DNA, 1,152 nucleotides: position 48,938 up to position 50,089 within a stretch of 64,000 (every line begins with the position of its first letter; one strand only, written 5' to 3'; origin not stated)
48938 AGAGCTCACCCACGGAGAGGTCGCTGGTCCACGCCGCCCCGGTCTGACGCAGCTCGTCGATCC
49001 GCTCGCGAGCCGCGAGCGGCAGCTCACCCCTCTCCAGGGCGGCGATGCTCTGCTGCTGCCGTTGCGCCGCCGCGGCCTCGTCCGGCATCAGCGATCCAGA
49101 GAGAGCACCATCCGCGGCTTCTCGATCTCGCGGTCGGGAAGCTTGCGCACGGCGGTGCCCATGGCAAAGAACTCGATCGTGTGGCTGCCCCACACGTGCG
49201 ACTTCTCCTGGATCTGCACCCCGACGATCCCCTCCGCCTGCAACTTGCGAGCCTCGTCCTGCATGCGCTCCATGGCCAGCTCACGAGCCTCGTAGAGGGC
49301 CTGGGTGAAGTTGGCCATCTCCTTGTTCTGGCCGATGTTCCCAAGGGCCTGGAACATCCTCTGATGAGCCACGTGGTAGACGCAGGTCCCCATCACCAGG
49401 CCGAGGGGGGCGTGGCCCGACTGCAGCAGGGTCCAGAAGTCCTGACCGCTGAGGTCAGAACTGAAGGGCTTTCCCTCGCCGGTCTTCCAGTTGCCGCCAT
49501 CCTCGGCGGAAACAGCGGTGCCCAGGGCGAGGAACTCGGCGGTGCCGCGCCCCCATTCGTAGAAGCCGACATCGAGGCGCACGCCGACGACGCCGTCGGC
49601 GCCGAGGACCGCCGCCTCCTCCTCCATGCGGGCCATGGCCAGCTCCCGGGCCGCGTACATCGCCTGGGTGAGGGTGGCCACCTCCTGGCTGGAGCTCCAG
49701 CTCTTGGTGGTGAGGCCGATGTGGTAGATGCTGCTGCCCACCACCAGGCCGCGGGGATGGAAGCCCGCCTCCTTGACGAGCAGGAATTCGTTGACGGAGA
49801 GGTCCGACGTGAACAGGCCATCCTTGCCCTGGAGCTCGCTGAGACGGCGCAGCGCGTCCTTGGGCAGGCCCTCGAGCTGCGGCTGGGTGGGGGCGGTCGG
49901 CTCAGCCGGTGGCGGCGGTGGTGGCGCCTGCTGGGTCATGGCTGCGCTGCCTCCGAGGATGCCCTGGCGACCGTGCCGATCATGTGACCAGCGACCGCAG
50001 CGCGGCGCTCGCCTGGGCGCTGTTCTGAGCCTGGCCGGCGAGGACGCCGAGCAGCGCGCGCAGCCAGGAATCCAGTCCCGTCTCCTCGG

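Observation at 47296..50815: Operon of three tandem double-YbjQ (DUF74) paralogs preceded by two small paralogous unknown proteins and an ABC exporter, convergent with pspA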

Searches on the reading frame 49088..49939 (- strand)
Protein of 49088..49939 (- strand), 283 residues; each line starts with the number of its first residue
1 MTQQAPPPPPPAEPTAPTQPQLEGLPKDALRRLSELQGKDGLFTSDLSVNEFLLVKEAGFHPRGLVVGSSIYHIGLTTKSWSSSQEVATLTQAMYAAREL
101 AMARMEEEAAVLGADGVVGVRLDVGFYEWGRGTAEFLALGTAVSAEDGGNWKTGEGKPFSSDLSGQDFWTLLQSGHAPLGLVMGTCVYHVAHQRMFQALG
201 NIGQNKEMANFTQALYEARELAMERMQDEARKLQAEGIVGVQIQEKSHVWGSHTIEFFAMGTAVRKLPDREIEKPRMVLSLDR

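Call 3: search_protein_families(library=pfam, proteins=[window:49088-49939:-], max_evalue=0.01)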
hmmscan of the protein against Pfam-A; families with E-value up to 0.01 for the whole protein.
window:49088-49939:- (283 aa): 2 families
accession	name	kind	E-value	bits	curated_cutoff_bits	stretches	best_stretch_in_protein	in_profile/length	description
PF01906.23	YbjQ_1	-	7.3e-25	88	23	2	179-265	18-102/103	Putative heavy-metal-binding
PF13698.11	DUF4156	-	0.0044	17.8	28.9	0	204-250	31-76/90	Domain of unknown function (DUF4156)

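Call 5: search_protein_families(library=ncbifam, proteins=[window:49088-49939:-], max_evalue=0.01)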
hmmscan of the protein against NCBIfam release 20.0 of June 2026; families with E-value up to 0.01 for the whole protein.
window:49088-49939:- (283 aa): 6 families
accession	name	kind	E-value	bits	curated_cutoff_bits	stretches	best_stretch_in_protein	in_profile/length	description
NF002989.0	PRK03732.1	equivalog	1.1e-15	57.8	181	2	195-264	42-108/114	hypothetical protein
NF002776.0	PRK02877.1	equivalog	7.2e-11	42.2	160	2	90-129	50-89/107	hypothetical protein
NF002224.0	PRK01119.1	equivalog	6.4e-10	39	169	2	92-146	52-106/110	putative heavy metal-binding protein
NF009496.0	PRK12856.1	subfamily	7.4e-08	32.6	177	1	210-248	49-87/103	hypothetical protein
NF009495.0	PRK12855.1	subfamily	6.8e-06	26.3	180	1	210-248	49-87/103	hypothetical protein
TIGR04374.1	small_w_EgtBD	hypoth_equivalog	0.0083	16.2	70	0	196-230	28-63/73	hercynine metabolism small protein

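Call 6: search_protein_families(library=padloc, proteins=[window:49088-49939:-], max_evalue=0.01)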
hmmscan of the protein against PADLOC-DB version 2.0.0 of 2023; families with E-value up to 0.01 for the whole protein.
window:49088-49939:- (283 aa): 0 families

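Call 9: find_homologous_proteins(query=window:49088-49939:-, max_evalue=0.00001)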
Query window:49088-49939:- (283 aa): 8000 proteins with E <= 0.00001 among 8000 candidates; the best 120 are listed.
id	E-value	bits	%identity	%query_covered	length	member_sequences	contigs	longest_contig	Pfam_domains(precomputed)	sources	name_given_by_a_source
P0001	7.0e-174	594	96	95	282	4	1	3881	PF01906.24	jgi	jgi:uncharacterized protein YbjQ (UPF0145 family)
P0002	1.5e-172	590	95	94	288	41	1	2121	PF01906.24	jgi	jgi:uncharacterized protein YbjQ (UPF0145 family)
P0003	2.7e-172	589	96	95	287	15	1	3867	PF01906.24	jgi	-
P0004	9.8e-172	587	95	94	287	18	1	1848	PF01906.24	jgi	jgi:uncharacterized protein YbjQ (UPF0145 family)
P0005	6.9e-171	585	96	93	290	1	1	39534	PF01906.24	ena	-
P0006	5.2e-167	572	92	93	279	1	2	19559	PF01906.24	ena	-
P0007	1.0e-166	571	90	100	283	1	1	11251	PF01906.24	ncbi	-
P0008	1.3e-166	571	65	85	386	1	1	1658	PF01906.24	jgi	jgi:uncharacterized protein YbjQ (UPF0145 family)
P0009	2.3e-166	570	94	93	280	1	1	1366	PF01906.24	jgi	jgi:uncharacterized protein YbjQ (UPF0145 family)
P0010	5.5e-166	569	94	93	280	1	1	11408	PF01906.24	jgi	jgi:uncharacterized protein YbjQ (UPF0145 family)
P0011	1.0e-165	568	94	93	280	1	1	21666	PF01906.24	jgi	jgi:uncharacterized protein YbjQ (UPF0145 family)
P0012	1.7e-165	567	93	93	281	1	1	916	PF01906.24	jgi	jgi:uncharacterized protein YbjQ (UPF0145 family)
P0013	2.7e-165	566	93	93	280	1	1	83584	PF01906.24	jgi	jgi:uncharacterized protein YbjQ (UPF0145 family)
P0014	4.2e-165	566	91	93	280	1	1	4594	PF01906.24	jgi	jgi:uncharacterized protein YbjQ (UPF0145 family)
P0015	7.7e-165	565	93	93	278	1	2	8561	PF01906.24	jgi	jgi:uncharacterized protein YbjQ (UPF0145 family)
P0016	1.3e-164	564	94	93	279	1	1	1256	PF01906.24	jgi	jgi:uncharacterized protein YbjQ (UPF0145 family)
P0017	1.8e-164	564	93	93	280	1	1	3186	PF01906.24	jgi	jgi:uncharacterized protein YbjQ (UPF0145 family)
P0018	2.4e-164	563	92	93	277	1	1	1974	PF01906.24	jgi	jgi:uncharacterized protein YbjQ (UPF0145 family)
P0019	7.7e-164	562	92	93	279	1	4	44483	PF01906.24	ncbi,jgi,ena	jgi:uncharacterized protein YbjQ (UPF0145 family)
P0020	1.1e-163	561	92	93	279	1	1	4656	PF01906.24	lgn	-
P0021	1.1e-163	561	92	93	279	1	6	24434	PF01906.24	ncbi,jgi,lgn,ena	jgi:uncharacterized protein YbjQ (UPF0145 family)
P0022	1.3e-163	561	93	93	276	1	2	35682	PF01906.24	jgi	jgi:uncharacterized protein YbjQ (UPF0145 family)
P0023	1.4e-163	561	91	95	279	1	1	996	PF01906.24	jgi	jgi:uncharacterized protein YbjQ (UPF0145 family)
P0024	1.7e-163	560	93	93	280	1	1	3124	PF01906.24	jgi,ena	-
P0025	2.3e-163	560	92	93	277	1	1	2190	PF01906.24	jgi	jgi:uncharacterized protein YbjQ (UPF0145 family)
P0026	2.8e-163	560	92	92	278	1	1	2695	PF01906.24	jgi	jgi:uncharacterized protein YbjQ (UPF0145 family)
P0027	3.3e-163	559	93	93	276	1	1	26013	PF01906.24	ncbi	-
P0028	4.4e-163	559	93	93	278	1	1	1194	PF01906.24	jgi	jgi:uncharacterized protein YbjQ (UPF0145 family)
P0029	4.8e-163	559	92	93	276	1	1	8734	PF01906.24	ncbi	-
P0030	9.8e-163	558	92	93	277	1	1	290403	PF01906.24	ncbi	ncbi:MAG: heavy metal-binding domain-containing protein [Candidatus Dormibacter sp.]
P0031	1.0e-162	558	91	95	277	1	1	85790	PF01906.24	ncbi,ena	-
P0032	1.1e-162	558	92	93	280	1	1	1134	PF01906.24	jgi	jgi:uncharacterized protein YbjQ (UPF0145 family)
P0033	1.3e-162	557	93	92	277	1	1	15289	PF01906.24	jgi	jgi:uncharacterized protein YbjQ (UPF0145 family)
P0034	1.4e-162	557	91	95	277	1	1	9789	PF01906.24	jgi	jgi:uncharacterized protein YbjQ (UPF0145 family)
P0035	1.6e-162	557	92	93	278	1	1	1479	PF01906.24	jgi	jgi:uncharacterized protein YbjQ (UPF0145 family)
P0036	1.7e-162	557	91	95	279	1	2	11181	PF01906.24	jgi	jgi:uncharacterized protein YbjQ (UPF0145 family)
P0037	1.7e-162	557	92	92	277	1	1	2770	PF01906.24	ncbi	-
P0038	1.8e-162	557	92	93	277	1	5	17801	PF01906.24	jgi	jgi:uncharacterized protein YbjQ (UPF0145 family)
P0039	2.1e-162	557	92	93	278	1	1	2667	PF01906.24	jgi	jgi:uncharacterized protein YbjQ (UPF0145 family)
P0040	2.4e-162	557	91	95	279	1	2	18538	PF01906.24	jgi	jgi:uncharacterized protein YbjQ (UPF0145 family)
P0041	3.3e-162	556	92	93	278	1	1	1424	PF01906.24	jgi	jgi:uncharacterized protein YbjQ (UPF0145 family)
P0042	3.5e-162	556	91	95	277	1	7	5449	PF01906.24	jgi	jgi:uncharacterized protein YbjQ (UPF0145 family)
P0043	3.5e-162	556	92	93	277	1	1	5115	PF01906.24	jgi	jgi:uncharacterized protein YbjQ (UPF0145 family)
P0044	5.0e-162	556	92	93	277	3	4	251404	PF01906.24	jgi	jgi:uncharacterized protein YbjQ (UPF0145 family)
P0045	1.0e-161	555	90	96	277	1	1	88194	PF01906.24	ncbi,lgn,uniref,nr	ncbi:MAG: heavy metal-binding domain-containing protein [Candidatus Dormibacteraeota bacterium]|unir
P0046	1.7e-161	554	91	93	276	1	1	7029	PF01906.24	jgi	jgi:uncharacterized protein YbjQ (UPF0145 family)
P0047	2.2e-161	553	92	93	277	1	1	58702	PF01906.24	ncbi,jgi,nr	ncbi:MAG TPA: heavy metal-binding domain-containing protein [Candidatus Dormibacteraeota bacterium]|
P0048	3.8e-161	553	92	93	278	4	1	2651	PF01906.24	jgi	jgi:uncharacterized protein YbjQ (UPF0145 family)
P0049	4.2e-161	553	91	93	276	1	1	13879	PF01906.24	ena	-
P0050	9.2e-161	551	91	93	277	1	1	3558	PF01906.24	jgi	jgi:uncharacterized protein YbjQ (UPF0145 family)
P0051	1.1e-160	551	88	100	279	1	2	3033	PF01906.24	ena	-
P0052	1.2e-160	551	91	93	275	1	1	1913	PF01906.24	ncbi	-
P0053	1.7e-160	551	88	100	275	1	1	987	PF01906.24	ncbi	-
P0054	1.8e-160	550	88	100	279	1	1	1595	PF01906.24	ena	-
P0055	1.8e-160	550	88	100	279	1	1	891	PF01906.24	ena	-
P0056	1.9e-160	550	92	93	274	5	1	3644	PF01906.24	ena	-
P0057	1.9e-160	550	88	100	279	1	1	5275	PF01906.24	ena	-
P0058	2.4e-160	550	88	100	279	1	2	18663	PF01906.24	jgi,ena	jgi:uncharacterized protein YbjQ (UPF0145 family)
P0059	2.7e-160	550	88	100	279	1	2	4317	PF01906.24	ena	-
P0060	2.8e-160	550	91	93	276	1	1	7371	PF01906.24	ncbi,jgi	-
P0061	2.8e-160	550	90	93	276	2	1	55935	PF01906.24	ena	-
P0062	3.4e-160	550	88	100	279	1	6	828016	PF01906.24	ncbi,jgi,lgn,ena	jgi:uncharacterized protein YbjQ (UPF0145 family)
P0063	3.5e-160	550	88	100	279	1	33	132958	PF01906.24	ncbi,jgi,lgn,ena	jgi:uncharacterized protein YbjQ (UPF0145 family)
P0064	4.5e-160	549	88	100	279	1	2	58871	PF01906.24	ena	-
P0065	7.7e-160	548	92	93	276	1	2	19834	PF01906.24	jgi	jgi:uncharacterized protein YbjQ (UPF0145 family)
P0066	7.8e-160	548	88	100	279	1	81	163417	PF01906.24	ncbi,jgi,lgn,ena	jgi:uncharacterized protein YbjQ (UPF0145 family)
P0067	1.0e-159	548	88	100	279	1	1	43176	PF01906.24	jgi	jgi:uncharacterized protein YbjQ (UPF0145 family)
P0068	1.1e-159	548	88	100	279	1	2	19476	PF01906.24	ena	-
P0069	1.1e-159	548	88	100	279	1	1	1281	PF01906.24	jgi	-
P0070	1.2e-159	548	88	100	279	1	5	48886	PF01906.24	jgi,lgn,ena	jgi:uncharacterized protein YbjQ (UPF0145 family)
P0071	1.4e-159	548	88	100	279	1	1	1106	PF01906.24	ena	-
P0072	1.9e-159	547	88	100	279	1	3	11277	PF01906.24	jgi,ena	jgi:uncharacterized protein YbjQ (UPF0145 family)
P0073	2.4e-159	547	88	100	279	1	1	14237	PF01906.24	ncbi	-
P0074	2.4e-159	547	88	100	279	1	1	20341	PF01906.24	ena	-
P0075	2.5e-159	547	91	93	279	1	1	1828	PF01906.24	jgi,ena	-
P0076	2.5e-159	547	88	100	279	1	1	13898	PF01906.24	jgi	jgi:uncharacterized protein YbjQ (UPF0145 family)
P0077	2.6e-159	547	92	93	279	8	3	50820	PF01906.24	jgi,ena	jgi:uncharacterized protein YbjQ (UPF0145 family)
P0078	2.6e-159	547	88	100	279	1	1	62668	PF01906.24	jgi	jgi:uncharacterized protein YbjQ (UPF0145 family)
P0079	2.6e-159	547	88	100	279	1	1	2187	PF01906.24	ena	-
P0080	3.5e-159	546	88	100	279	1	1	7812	PF01906.24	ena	-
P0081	3.7e-159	546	88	100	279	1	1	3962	PF01906.24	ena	-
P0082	4.0e-159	546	87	100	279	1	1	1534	PF01906.24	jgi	-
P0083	4.4e-159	546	88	100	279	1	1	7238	PF01906.24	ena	-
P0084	4.8e-159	546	91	93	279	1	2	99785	PF01906.24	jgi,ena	-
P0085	5.0e-159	546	88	100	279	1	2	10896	PF01906.24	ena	-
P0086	5.9e-159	545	88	100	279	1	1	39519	PF01906.24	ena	-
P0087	7.2e-159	545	88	100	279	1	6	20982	PF01906.24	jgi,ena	jgi:uncharacterized protein YbjQ (UPF0145 family)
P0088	8.3e-159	545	88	100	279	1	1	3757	PF01906.24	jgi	-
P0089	9.0e-159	545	87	100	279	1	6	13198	PF01906.24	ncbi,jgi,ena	jgi:uncharacterized protein YbjQ (UPF0145 family)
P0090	9.8e-159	545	88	100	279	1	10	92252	PF01906.24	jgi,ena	jgi:uncharacterized protein YbjQ (UPF0145 family)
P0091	1.2e-158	545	88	100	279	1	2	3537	PF01906.24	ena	-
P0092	1.2e-158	544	88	100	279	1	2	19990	PF01906.24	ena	-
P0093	1.3e-158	544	88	100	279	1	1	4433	PF01906.24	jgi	-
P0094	1.3e-158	544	87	100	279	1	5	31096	PF01906.24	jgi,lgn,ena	jgi:uncharacterized protein YbjQ (UPF0145 family)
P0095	1.5e-158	544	89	99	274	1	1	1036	PF01906.24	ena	-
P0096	1.6e-158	544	91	93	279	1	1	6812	PF01906.24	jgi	-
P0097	1.7e-158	544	87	100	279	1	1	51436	PF01906.24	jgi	jgi:uncharacterized protein YbjQ (UPF0145 family)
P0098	1.8e-158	544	88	100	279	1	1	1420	PF01906.24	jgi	jgi:uncharacterized protein YbjQ (UPF0145 family)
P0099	1.8e-158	544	87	100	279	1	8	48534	PF01906.24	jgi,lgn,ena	jgi:uncharacterized protein YbjQ (UPF0145 family)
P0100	1.9e-158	544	91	93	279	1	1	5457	PF01906.24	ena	-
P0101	2.0e-158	544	91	93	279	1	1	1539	PF01906.24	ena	-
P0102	2.0e-158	544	89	98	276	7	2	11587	PF01906.24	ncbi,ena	-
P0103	2.1e-158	544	87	100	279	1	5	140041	PF01906.24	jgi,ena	jgi:uncharacterized protein YbjQ (UPF0145 family)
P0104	2.1e-158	544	87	100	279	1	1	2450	PF01906.24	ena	-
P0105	2.2e-158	544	88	100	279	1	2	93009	PF01906.24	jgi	jgi:uncharacterized protein YbjQ (UPF0145 family)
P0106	2.4e-158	543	88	100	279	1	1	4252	PF01906.24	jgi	jgi:uncharacterized protein YbjQ (UPF0145 family)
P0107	2.8e-158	543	88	100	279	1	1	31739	PF01906.24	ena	-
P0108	3.0e-158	543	91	93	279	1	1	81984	PF01906.24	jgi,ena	jgi:uncharacterized protein YbjQ (UPF0145 family)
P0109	3.1e-158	543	91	93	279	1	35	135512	PF01906.24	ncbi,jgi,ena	ncbi:MAG: heavy metal-binding domain-containing protein [Candidatus Dormibacteria bacterium]|jgi:unc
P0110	3.7e-158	543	87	100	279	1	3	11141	PF01906.24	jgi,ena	jgi:uncharacterized protein YbjQ (UPF0145 family)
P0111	3.9e-158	543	89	93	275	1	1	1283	PF01906.24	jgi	jgi:uncharacterized protein YbjQ (UPF0145 family)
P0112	4.0e-158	543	87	100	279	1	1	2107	PF01906.24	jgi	jgi:uncharacterized protein YbjQ (UPF0145 family)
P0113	4.0e-158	543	88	100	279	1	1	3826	PF01906.24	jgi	jgi:uncharacterized protein YbjQ (UPF0145 family)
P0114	4.7e-158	543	87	100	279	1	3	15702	PF01906.24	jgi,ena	jgi:uncharacterized protein YbjQ (UPF0145 family)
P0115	4.8e-158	543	87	100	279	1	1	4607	PF01906.24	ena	-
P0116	4.8e-158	542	91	93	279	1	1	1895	PF01906.24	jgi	-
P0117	4.9e-158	542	87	100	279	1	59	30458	PF01906.24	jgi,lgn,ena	jgi:uncharacterized protein YbjQ (UPF0145 family)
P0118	4.9e-158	542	87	100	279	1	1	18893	PF01906.24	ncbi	-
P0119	5.1e-158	542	86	100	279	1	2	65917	PF01906.24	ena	-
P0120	5.3e-158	542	87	100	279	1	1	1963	PF01906.24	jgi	jgi:uncharacterized protein YbjQ (UPF0145 family)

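Call 12: find_encoding_contigs(protein=P0062, flank=10000, max_places=3)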
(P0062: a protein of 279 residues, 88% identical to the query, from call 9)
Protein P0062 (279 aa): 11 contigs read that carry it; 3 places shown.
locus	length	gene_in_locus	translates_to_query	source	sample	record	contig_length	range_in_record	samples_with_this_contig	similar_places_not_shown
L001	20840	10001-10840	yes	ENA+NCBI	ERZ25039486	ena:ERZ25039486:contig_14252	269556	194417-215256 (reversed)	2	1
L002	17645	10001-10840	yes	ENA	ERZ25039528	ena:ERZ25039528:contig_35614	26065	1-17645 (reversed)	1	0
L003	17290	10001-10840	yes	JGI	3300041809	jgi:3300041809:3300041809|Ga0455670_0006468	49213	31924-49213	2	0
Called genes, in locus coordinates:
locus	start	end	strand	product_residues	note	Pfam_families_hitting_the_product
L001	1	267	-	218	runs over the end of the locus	PF02826:2-Hacid_dh_C (weak), PF03446:NAD_binding_2, PF03807:F420_oxidored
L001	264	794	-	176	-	PF00578:AhpC-TSA, PF08534:Redoxin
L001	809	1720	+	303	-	-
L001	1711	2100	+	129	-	PF00392:GntR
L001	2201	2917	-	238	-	PF00702:Hydrolase, PF13419:HAD_2, PF13242:Hydrolase_like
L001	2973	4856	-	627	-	PF01039:Carboxyl_trans, PF03255:ACCA, PF01039:Carboxyl_trans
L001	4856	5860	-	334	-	PF08545:ACP_syn_III, PF08541:ACP_syn_III_C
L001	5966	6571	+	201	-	PF20660:DUF6812 (faint)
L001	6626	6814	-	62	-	-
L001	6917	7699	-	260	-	PF03099:BPL_LplA_LipB, PF02237:BPL_C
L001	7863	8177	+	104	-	-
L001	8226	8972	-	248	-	PF11716:MDMPI_N, PF07398:MDMPI_C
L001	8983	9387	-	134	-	PF01243:PNPOx_N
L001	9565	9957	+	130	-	-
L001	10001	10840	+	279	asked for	PF01906:YbjQ_1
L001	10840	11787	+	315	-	PF01906:YbjQ_1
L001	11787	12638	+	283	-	PF01906:YbjQ_1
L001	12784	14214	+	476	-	PF02133:Transp_cyt_pur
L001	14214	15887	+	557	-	PF17391:Urocanase_N, PF01175:Urocanase, PF17392:Urocanase_C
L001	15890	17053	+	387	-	PF02771:Acyl-CoA_dh_N, PF02770:Acyl-CoA_dh_M, PF00441:Acyl-CoA_dh_1, PF22924:ACOX_C_alpha1, PF08028:Acyl-CoA_dh_2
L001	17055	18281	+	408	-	PF02515:CoA_transf_3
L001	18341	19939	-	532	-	PF07837:FTCD_N, PF02971:FTCD, PF04961:FTCD_C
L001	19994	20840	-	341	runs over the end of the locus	PF04012:PspA_IM30, PF22743:PspAA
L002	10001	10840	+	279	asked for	PF01906:YbjQ_1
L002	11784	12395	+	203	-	PF01906:YbjQ_1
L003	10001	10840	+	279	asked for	PF01906:YbjQ_1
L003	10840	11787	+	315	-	PF01906:YbjQ_1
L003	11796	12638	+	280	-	PF01906:YbjQ_1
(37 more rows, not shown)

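Call 18: find_encoding_contigs(protein=P0030, flank=10000, max_places=2)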
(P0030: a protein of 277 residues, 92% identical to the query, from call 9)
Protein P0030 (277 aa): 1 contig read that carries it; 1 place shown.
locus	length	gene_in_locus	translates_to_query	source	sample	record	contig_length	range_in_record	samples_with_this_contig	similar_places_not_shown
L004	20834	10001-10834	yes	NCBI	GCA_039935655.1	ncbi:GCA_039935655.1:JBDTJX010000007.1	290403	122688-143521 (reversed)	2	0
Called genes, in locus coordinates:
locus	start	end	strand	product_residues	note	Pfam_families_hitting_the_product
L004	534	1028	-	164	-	-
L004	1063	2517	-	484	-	PF00282:Pyridoxal_deC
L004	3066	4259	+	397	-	PF00817:IMS, PF11798:IMS_HHH (weak), PF11799:IMS_C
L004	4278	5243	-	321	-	PF21686:LigD_Prim-Pol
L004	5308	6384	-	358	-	PF01544:CorA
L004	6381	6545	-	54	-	-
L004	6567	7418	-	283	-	PF00561:Abhydrolase_1, PF12146:Hydrolase_4 (weak), PF12697:Abhydrolase_6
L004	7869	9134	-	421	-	PF00150:Cellulase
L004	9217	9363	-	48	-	-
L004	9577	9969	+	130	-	-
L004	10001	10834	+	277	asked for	PF01906:YbjQ_1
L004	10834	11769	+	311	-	PF01906:YbjQ_1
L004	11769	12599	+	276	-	PF01906:YbjQ_1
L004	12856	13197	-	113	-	PF08818:DUF1801 (weak)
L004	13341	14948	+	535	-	PF00801:PKD (weak), PF18911:PKD_4 (weak), PF00801:PKD, PF18911:PKD_4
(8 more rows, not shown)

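Call 19: search_protein_representatives(protein=window:49088-49939:-)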
Query: 283 residues. Proteins with E-value up to 0.001 (for the whole library): 2341; up to 1e-10: 1449; up to 1e-30: 374. The best 150 are listed.
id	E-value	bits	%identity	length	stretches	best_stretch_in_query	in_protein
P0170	1.4e-117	408.2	71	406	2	18-268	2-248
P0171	6.6e-93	327.2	61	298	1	22-282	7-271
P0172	1.6e-91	322.6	58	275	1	22-281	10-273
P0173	9.3e-89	313.6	71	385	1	42-237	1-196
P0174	2.1e-83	296.0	58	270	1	26-268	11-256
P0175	1.5e-81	289.9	51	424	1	15-279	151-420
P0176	1.8e-76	273.3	55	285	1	31-277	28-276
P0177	2.3e-75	269.7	64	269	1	83-281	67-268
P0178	1.0e-74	267.5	50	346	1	9-268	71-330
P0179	1.6e-74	266.9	55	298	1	13-267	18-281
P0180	6.6e-74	264.9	71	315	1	24-202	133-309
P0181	3.6e-73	262.5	67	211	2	39-168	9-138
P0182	3.1e-72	259.4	59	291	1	8-241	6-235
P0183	1.7e-71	257.0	52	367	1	19-273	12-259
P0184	3.1e-71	256.1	51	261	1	41-283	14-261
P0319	2.1e-41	158.3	60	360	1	94-246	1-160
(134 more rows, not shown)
